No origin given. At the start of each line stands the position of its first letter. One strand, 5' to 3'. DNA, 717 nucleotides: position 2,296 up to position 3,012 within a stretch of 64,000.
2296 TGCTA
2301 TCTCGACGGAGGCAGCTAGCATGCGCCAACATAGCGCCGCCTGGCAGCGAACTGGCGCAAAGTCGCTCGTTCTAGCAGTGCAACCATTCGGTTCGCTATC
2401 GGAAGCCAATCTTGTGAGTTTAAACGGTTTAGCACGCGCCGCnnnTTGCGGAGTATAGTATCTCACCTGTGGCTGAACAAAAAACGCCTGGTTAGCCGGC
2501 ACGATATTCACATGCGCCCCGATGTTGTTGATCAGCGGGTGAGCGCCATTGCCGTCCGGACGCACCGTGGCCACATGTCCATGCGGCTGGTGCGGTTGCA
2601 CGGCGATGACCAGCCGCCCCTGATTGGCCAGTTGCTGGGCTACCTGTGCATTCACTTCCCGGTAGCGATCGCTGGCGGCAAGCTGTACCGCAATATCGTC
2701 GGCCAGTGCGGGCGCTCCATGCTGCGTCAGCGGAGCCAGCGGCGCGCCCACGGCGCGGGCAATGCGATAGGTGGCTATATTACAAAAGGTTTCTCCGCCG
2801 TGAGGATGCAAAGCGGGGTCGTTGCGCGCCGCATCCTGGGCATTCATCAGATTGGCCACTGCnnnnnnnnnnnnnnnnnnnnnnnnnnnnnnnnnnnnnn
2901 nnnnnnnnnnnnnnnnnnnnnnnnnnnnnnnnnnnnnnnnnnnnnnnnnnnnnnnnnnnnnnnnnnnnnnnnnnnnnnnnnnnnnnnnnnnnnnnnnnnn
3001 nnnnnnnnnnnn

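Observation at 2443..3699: Tri-modular peptidoglycan hydrolase lacking any export signal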

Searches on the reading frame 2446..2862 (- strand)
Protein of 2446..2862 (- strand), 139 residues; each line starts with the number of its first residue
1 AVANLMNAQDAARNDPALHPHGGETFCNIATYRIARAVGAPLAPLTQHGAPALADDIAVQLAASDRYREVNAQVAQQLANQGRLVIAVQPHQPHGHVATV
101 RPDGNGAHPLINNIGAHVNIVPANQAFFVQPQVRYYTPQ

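Call 8: search_protein_families(library=pfam, proteins=[window:2446-2862:-], max_evalue=10)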
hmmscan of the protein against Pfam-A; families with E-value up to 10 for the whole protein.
seq(139 aa): 1 family
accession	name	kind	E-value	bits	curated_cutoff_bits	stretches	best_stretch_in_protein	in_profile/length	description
PF11684.13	DUF3280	-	0.11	13.2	30.1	1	62-121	24-85/138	Protein of unknown function (DUF2380)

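Call 9: find_homologous_proteins(query=window:2446-2862:-, max_evalue=1)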
Query seq(139 aa) (139 aa): 6 proteins with E <= 1 among 142 candidates.
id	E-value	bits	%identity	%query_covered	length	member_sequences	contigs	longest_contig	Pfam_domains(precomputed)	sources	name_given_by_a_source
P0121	2.8e-32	130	56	96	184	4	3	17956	-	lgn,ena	-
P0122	1.1e-30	124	62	73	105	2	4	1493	-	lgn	-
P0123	6.0e-30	122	56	95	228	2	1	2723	-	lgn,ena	-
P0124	1.3e-21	95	49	82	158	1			-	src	-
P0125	2.6e-8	52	44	70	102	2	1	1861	-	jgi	jgi:hypothetical protein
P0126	2.8e-3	36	49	42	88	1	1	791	-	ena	-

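Call 10: search_solved_structures(query=window:2446-2862:-, max_evalue=10, show_alignments=3)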
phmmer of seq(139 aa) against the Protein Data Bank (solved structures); distinct sequences matched with E-value up to 10: 0.

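Call 20: find_encoding_contigs(protein=P0121, flank=10000)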
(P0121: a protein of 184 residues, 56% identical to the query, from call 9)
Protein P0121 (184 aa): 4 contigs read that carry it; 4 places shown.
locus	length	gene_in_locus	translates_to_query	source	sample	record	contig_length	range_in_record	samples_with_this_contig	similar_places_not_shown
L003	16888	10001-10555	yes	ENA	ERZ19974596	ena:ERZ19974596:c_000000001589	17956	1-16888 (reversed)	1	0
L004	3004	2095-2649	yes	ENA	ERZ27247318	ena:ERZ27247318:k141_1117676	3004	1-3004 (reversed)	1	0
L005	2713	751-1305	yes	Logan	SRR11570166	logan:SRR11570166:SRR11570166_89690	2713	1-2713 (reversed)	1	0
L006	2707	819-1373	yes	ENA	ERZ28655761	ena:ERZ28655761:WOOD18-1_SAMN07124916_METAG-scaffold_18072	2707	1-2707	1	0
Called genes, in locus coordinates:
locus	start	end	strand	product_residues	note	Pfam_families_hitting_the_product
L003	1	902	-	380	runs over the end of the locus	PF00346:Complex1_49kDa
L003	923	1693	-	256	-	PF00329:Complex1_30kDa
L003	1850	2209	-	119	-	PF00507:Oxidored_q4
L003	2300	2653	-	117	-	-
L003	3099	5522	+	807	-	PF00069:Pkinase, PF01636:APH (faint), PF07714:PK_Tyr_Ser-Thr, PF03109:ABC1, PF13181:TPR_8 (faint), PF00515:TPR_1 (faint), PF07719:TPR_2 (faint), PF13414:TPR_11 (faint), +1 more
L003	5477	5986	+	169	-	-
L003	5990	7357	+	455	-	PF13520:AA_permease_2, PF00324:AA_permease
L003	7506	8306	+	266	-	-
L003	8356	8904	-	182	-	PF09411:PagL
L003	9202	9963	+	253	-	PF14023:Bestrophin-like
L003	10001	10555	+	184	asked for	-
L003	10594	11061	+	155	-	-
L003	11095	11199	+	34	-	-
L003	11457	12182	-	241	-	PF04191:PEMT (weak)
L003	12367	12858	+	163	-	-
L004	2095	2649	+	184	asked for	-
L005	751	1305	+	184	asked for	-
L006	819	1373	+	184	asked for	-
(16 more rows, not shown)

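Call 21: search_protein_representatives(alignment_id=A1)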
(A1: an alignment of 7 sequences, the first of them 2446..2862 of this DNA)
Query: 7 sequences, 182 profile positions. Proteins with E-value up to 0.001 (for the whole library): 1853; up to 1e-10: 580; up to 1e-30: 81. The best 150 are listed.
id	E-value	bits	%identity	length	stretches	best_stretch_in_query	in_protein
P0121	8.1e-78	276.7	-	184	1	5-181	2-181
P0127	1.9e-65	236.3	-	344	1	27-182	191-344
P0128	3.5e-65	235.5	-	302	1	34-182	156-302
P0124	3.3e-57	209.5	-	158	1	25-162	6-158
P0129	2.3e-49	184.0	-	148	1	39-182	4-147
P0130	5.8e-49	182.6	-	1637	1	32-182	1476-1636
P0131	1.9e-47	177.7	-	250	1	23-181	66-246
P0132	1.4e-46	174.9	-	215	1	34-182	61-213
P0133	1.8e-46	174.5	-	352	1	31-182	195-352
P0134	1.4e-44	168.4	-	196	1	28-181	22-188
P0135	3.3e-44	167.2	-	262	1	29-182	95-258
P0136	4.4e-43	163.5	-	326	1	29-182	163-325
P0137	9.5e-43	162.4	-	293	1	37-182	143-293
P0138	1.6e-42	161.6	-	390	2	30-182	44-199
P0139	6.2e-42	159.7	-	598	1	38-182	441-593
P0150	1.1e-39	152.4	-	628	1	18-181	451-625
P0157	7.4e-39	149.7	-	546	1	20-181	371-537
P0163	2.5e-37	144.7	-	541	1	30-181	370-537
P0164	3.0e-37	144.5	-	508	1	42-181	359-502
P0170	9.2e-36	139.6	-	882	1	31-182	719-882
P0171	4.8e-35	137.3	-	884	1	28-182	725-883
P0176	3.1e-34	134.7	-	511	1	13-181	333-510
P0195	3.4e-32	128.0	-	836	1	39-181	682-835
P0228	6.9e-26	107.4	-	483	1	29-181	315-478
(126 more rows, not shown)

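Call 27: search_protein_families(library=pfam, alignment_id=A2, max_evalue=0.001)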
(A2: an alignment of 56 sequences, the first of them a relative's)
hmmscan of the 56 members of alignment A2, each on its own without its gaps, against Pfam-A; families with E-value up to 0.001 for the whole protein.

A. member 1, P0127 (344 aa): 0 families

B. families by the number of members that match (of 56 scanned): 13 families
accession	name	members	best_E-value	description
PF05593.20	RHS_repeat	14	1.3e-29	RHS Repeat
PF25023.1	TEN_YD-shell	3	0.00014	Teneurin YD-shell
PF03527.20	RHS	2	2.2e-06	RHS protein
PF06841.18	Phage_T4_gp19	1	2.5e-35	T4-like virus tail tube protein gp19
PF13517.12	FG-GAP_3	1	3.3e-28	FG-GAP-like repeat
PF05488.18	PAAR_motif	1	1e-19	PAAR motif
PF01839.29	FG-GAP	1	3.1e-17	FG-GAP repeat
PF03534.18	SpvB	1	1.1e-15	Salmonella virulence plasmid 65kDa B protein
PF04717.18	Phage_base_V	1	6.9e-08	Type VI secretion system/phage-baseplate injector OB domain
PF01551.29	Peptidase_M23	1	3.5e-07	Peptidase family M23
PF01464.25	SLT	1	8.8e-07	Transglycosylase SLT domain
PF22544.2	HYDIN_VesB_CFA65-like_Ig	1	7.1e-05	HYDIN/CFA65/VesB-like, Ig-like domain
PF06739.17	SBBP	1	8.9e-05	Beta-propeller repeat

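Call 29: search_protein_families(library=pfam, proteins=[P0139, P0150, P0157, P0163, P0164, P0170, P0171, P0176, P0195, P0228], max_evalue=0.01)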
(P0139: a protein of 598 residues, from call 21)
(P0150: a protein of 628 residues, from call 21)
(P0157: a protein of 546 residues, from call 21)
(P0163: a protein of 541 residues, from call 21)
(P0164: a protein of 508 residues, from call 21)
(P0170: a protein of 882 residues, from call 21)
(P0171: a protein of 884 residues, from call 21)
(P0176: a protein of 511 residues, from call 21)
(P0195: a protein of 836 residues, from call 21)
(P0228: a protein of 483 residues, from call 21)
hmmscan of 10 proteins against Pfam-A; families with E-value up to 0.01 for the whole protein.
P0139 (598 aa): 1 family
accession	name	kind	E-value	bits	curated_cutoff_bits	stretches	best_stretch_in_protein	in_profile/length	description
PF05593.20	RHS_repeat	-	5e-09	36.8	22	1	195-229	1-37/38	RHS Repeat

P0150 (628 aa): 1 family
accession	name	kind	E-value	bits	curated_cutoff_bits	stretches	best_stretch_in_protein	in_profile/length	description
PF05593.20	RHS_repeat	-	2.2e-12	47.5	22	1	137-165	3-31/38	RHS Repeat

P0157 (546 aa): 1 family
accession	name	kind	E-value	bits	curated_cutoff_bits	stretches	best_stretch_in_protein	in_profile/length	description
PF05593.20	RHS_repeat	-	1e-27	96.3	22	3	48-81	1-35/38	RHS Repeat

P0163 (541 aa): 1 family
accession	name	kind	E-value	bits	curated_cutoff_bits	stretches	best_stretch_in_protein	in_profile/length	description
PF05593.20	RHS_repeat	-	4.3e-08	33.8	22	0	151-179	1-29/38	RHS Repeat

P0164 (508 aa): 0 families

P0170 (882 aa): 1 family
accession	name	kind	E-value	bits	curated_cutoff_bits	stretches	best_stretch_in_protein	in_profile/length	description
PF05593.20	RHS_repeat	-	3e-22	78.9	22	3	275-308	1-34/38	RHS Repeat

P0171 (884 aa): 1 family
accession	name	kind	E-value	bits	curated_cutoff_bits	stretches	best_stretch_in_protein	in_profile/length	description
PF05593.20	RHS_repeat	-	1.3e-29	102.4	22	5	139-170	1-32/38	RHS Repeat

P0176 (511 aa): 1 family
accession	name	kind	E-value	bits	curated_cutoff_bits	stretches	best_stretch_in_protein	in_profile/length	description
PF01464.25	SLT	-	8.8e-07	28.9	21.3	1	26-123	5-81/117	Transglycosylase SLT domain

P0195 (836 aa): 3 families
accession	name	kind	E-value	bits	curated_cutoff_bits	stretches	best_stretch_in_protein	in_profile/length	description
PF04717.18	Phage_base_V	-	6.9e-08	33.2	23.8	1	120-149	44-73/75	Type VI secretion system/phage-baseplate injector OB domain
PF01551.29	Peptidase_M23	-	3.5e-07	30.8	28.7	1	347-431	5-87/96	Peptidase family M23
PF20093.5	DUF6484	-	0.0022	19.1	27.6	0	127-149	38-60/61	Domain of unknown function (DUF6484)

P0228 (483 aa): 1 family
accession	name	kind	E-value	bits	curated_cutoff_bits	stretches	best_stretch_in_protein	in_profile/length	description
PF05593.20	RHS_repeat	-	1.9e-05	25.4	22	0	99-131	1-37/38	RHS Repeat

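Call 38: predict_structure(alignment_id=A3)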
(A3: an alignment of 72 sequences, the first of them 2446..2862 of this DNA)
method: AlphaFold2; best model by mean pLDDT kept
length: 139 residues; sequences in the alignment: 72
mean_pLDDT: 97.6   pTM: 0.92
mean pLDDT of the five models: 97.6, 97.5, 97.2, 97.2, 97.2
residues with pLDDT >= 90: 136; 70-90: 3; 50-70: 0; < 50: 0
segments of 3 or more residues with pLDDT < 50: none
pLDDT, mean of each block of 10 residues (from residue 1): 98 99 97 99 98 98 98 98 98 96 93 98 97 98
secondary structure, 60 per line:
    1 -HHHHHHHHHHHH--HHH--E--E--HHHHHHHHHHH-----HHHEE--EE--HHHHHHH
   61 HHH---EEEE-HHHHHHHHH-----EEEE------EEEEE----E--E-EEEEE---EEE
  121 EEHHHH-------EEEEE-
elements in order: H2-13 H27-37 H54-63 E67-70 H72-80 E86-89 E96-100 E110-114 E118-122 H123-126 E134-138

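Call 41: fold_search(model_id=the predicted structure, library=pdb)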
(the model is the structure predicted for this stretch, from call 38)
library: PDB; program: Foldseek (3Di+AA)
matches with E <= 10: 639; with E <= 0.001: 17
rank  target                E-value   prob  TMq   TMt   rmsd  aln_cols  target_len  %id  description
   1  7tvh_B                2.1e-06  1.00  0.77  0.73   3.0       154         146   19  Hyperlytic variant of Tae1, Type VI secretion amidase effector 1, from Pseudomonas aeruginosa (Cys110Ser) (released 2022-07-06)
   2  4eob_C                3.1e-06  1.00  0.77  0.73   2.8       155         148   18  Structure of the type VI peptidoglycan amidase effector Tse1 from Pseudomonas aeruginosa (released 2012-05-30)
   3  4fgd_C                3.1e-06  1.00  0.75  0.72   3.1       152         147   19  Structure of the effector protein Tse1 from Pseudomonas aeruginosa, selenomethionine variant (released 2012-06-20)
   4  7tvh_A                3.9e-06  1.00  0.76  0.73   2.9       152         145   19  Hyperlytic variant of Tae1, Type VI secretion amidase effector 1, from Pseudomonas aeruginosa (Cys110Ser) (released 2022-07-06)
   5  4eob_A                4.7e-06  1.00  0.77  0.74   3.3       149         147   19  Structure of the type VI peptidoglycan amidase effector Tse1 from Pseudomonas aeruginosa (released 2012-05-30)
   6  4fge_A                5.3e-06  1.00  0.75  0.70   3.0       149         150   19  Structure of the effector protein Tse1 from Pseudomonas aeruginosa (released 2012-06-20)
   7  4fge_C                6.3e-06  1.00  0.75  0.70   3.1       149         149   19  Structure of the effector protein Tse1 from Pseudomonas aeruginosa (released 2012-06-20)
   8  7tvh_C                6.7e-06  1.00  0.77  0.74   2.9       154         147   19  Hyperlytic variant of Tae1, Type VI secretion amidase effector 1, from Pseudomonas aeruginosa (Cys110Ser) (released 2022-07-06)
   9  4f4m_A                8.6e-06  1.00  0.77  0.74   3.1       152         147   18  Structure of the type VI peptidoglycan amidase effector Tse1 (C30A) from Pseudomonas aeruginosa (released 2012-05-30)
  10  4fgi_G                1.1e-05  1.00  0.76  0.73   3.4       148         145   19  Structure of the effector - immunity system Tse1 / Tsi1 from Pseudomonas aeruginosa (released 2012-06-20)
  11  4eq8                  2.3e-05  1.00  0.77  0.69   3.0       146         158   19  Crystal structure of PA1844 from Pseudomonas aeruginosa PAO1 (released 2012-09-12)
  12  4fgi_E                2.3e-05  1.00  0.75  0.72   3.3       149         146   19  Structure of the effector - immunity system Tse1 / Tsi1 from Pseudomonas aeruginosa (released 2012-06-20)
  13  3vpi                  3.9e-05  1.00  0.77  0.71   3.3       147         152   19  Crystal structure of type VI effector Tse1 from Pseudomonas aeruginosa (released 2012-06-27)
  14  4eqa_A                5.9e-05  1.00  0.73  0.69   3.6       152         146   18  Crystal structure of PA1844 in complex with PA1845 from Pseudomonas aeruginosa PAO1 (released 2012-09-12)
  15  4eob_B                6.3e-05  1.00  0.75  0.72   3.0       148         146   20  Structure of the type VI peptidoglycan amidase effector Tse1 from Pseudomonas aeruginosa (released 2012-05-30)
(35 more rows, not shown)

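Call 42: search_solved_structures(query=A3, max_evalue=10, show_alignments=2)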
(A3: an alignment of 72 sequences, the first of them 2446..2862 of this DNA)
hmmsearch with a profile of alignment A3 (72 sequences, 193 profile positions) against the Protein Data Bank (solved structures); distinct sequences matched with E-value up to 10: 9.
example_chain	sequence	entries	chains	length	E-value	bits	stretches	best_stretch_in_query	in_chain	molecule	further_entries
7tvh_A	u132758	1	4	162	2.9e-06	30.7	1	63-184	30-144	Peptidoglycan amidase Tse1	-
4eqa_A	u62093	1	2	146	1.4e-05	28.5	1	63-183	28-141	Putative uncharacterized protein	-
4eob_A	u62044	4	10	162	1.4e-05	28.5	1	63-184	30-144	type VI amidase effector Tse1 | Putative uncharacterized protein | toxic effector Tse1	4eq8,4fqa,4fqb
4fgd_A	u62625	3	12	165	1.4e-05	28.4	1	63-184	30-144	Tse1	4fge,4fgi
4f0v_A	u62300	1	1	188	1.5e-05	28.4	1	62-184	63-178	Putative uncharacterized protein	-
3vpi_A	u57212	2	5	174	1.6e-05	28.3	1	63-184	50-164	type VI secretion exported 1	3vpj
4f4m_A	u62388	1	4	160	3e-05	27.4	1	88-184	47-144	papain peptidoglycan amidase effector Tse1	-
4f0w_A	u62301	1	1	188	4.6e-05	26.8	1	88-184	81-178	Putative uncharacterized protein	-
21dz_A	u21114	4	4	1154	1.6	12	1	84-147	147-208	CRISPR-associated endonuclease Cas9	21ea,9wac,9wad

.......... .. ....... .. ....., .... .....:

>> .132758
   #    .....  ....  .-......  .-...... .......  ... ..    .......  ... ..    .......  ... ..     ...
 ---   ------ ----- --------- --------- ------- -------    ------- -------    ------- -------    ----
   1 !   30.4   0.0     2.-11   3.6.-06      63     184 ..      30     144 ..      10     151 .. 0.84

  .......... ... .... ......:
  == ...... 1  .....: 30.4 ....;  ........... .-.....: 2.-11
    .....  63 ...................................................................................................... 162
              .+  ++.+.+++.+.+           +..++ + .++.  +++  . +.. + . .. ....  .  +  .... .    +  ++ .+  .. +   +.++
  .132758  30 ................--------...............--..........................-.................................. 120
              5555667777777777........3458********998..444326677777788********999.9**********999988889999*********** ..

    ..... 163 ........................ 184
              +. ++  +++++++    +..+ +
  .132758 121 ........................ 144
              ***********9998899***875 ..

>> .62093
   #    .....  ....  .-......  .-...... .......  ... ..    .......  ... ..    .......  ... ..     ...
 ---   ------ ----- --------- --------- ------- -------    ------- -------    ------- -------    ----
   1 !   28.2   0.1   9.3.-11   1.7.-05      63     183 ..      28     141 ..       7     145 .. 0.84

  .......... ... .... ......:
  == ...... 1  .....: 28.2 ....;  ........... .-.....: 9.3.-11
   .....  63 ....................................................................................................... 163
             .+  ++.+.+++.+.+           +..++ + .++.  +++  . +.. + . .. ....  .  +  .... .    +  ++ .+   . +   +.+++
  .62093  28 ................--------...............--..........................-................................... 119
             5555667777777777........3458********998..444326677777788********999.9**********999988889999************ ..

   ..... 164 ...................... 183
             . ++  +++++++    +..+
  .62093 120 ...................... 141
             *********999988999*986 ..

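Call 59: find_related_loci(query=A1, collection=metagenome_contigs, flank=7000)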
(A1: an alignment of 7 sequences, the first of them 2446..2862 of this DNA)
Query A1 (139 aa) in metagenome_contigs; peptide patterns used: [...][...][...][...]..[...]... (x = any residue, [..] = any of these).
363 stretches matched a pattern; 13 encode a relative of the query (tblastn E <= 1e-3); 13 distinct loci.
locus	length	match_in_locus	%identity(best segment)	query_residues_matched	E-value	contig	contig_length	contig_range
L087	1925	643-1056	66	5-139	4e-56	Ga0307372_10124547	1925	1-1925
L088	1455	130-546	60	5-139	4e-52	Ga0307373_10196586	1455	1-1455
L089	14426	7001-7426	56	5-138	3e-39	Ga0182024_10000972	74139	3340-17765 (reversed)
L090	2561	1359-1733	56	8-139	3e-36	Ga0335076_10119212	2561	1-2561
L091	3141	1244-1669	47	3-138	4e-27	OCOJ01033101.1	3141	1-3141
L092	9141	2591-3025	44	2-138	2e-23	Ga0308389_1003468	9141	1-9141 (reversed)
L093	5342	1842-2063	47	67-138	3e-13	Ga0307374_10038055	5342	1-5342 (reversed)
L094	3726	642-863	47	67-138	3e-13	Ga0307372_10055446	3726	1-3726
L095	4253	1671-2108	33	4-136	4e-11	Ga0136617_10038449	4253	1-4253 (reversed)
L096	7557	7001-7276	35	24-102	1e-10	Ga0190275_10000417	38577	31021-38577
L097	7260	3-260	43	62-138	3e-10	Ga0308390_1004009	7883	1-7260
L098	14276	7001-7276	37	24-102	5e-9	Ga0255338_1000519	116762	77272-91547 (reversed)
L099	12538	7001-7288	34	16-103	6e-6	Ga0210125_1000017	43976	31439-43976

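Call 73: search_solved_structures(query=A6, max_evalue=10)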
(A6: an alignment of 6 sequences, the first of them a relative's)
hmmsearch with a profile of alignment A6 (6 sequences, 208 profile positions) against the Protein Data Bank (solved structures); distinct sequences matched with E-value up to 10: 3.
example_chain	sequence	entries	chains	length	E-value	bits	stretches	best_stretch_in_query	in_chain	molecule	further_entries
6zyw_Y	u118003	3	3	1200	0.5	13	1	103-149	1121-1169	Shulin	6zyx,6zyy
8a3y_R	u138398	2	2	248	0.84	12.3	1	156-206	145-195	RNA polymerase-associated protein RTF1 homolog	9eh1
1sgw_A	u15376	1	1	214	1.1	11.9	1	164-206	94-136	putative ABC transporter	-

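Call 74: search_protein_families(library=pfam, alignment_id=A6, max_evalue=1)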
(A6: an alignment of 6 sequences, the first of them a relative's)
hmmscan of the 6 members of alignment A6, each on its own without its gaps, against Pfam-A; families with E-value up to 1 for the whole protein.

A. member 1, L091:1688-2344:+ (218 aa): 0 families

B. families by the number of members that match (of 6 scanned): 4 families
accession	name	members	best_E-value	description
PF15976.11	CooC_C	1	0.09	CS1-pili formation C-terminal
PF00740.23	Parvo_coat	1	0.11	Parvovirus coat protein VP2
PF12151.13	MVL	1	0.17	Mannan-binding protein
PF24684.1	Vgb_lyase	1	0.2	Virginiamycin B lyase family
